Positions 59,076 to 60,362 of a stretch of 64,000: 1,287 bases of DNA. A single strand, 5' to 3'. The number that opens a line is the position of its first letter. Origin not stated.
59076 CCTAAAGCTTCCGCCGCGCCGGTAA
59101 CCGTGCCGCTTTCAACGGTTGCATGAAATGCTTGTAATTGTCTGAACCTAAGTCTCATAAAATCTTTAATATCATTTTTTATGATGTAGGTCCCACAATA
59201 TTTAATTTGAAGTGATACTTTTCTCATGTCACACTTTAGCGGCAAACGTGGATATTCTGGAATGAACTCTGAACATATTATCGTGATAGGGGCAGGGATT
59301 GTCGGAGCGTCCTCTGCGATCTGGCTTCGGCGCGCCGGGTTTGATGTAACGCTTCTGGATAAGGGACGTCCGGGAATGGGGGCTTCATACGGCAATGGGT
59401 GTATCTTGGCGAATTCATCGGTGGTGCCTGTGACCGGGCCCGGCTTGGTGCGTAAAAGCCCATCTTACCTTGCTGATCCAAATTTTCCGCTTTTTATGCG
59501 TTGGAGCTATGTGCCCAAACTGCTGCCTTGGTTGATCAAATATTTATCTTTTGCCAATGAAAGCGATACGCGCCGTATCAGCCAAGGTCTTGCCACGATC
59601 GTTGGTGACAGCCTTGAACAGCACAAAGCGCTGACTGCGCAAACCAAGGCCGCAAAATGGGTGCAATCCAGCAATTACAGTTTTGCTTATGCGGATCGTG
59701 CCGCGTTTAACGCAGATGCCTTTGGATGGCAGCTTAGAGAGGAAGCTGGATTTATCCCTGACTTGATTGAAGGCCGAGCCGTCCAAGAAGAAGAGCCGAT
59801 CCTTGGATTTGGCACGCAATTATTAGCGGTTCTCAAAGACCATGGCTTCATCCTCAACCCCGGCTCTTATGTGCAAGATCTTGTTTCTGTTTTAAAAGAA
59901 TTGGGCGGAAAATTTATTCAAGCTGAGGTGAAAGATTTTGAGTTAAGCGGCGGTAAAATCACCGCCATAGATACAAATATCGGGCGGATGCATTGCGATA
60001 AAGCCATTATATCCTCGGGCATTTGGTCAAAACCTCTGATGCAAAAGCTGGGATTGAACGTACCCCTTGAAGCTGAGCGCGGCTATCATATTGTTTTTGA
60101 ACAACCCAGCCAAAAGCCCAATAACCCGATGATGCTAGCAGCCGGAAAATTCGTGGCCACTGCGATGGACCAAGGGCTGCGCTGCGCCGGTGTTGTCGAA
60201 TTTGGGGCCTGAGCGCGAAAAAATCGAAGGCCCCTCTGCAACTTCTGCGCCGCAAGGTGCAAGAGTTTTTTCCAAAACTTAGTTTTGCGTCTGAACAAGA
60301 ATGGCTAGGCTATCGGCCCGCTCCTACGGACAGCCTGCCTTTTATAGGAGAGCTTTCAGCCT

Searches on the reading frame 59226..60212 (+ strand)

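Call 11: search_protein_families(library=pfam, proteins=[window:59226-60212:+], max_evalue=0.01)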
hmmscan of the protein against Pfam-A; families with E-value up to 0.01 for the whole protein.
window:59226-60212:+ (328 aa): 11 families
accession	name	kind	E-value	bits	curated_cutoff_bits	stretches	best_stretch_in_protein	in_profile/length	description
PF01266.30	DAO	-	1.2e-33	117.5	27.9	1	18-322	2-269/353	FAD dependent oxidoreductase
PF13450.12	NAD_binding_8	-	1.1e-05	26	21.9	1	20-50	1-32/68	NAD(P)-binding Rossmann-like domain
PF07992.20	Pyr_redox_2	-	9.2e-05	22.4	26.1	1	17-50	2-31/291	Pyridine nucleotide-disulphide oxidoreductase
PF03486.20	HI0933_like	-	0.00031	20.7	50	0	17-48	2-33/244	HI0933-like protein Rossmann domain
PF00890.30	FAD_binding_2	-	0.0011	18.6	20.4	1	18-53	2-38/414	FAD binding domain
PF02558.23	ApbA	-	0.0017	18.4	22.2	1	18-48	1-31/150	Ketopantoate reductase PanE/ApbA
PF01494.25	FAD_binding_3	-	0.0017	18.1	22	1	18-50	4-36/349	FAD binding domain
PF01262.27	AlaDh_PNT_C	-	0.0018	18.2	23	1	11-46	24-59/214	Alanine dehydrogenase/PNT, C-terminal domain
PF13738.12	Pyr_redox_3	-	0.0029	17.4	30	0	19-50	1-33/305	Pyridine nucleotide-disulphide oxidoreductase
PF02737.24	3HCDH_N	-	0.005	17.2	22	1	18-46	2-30/180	3-hydroxyacyl-CoA dehydrogenase, NAD binding domain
PF01134.28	GIDA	-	0.0094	15.5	22.1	0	18-45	2-29/391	Glucose inhibited division protein A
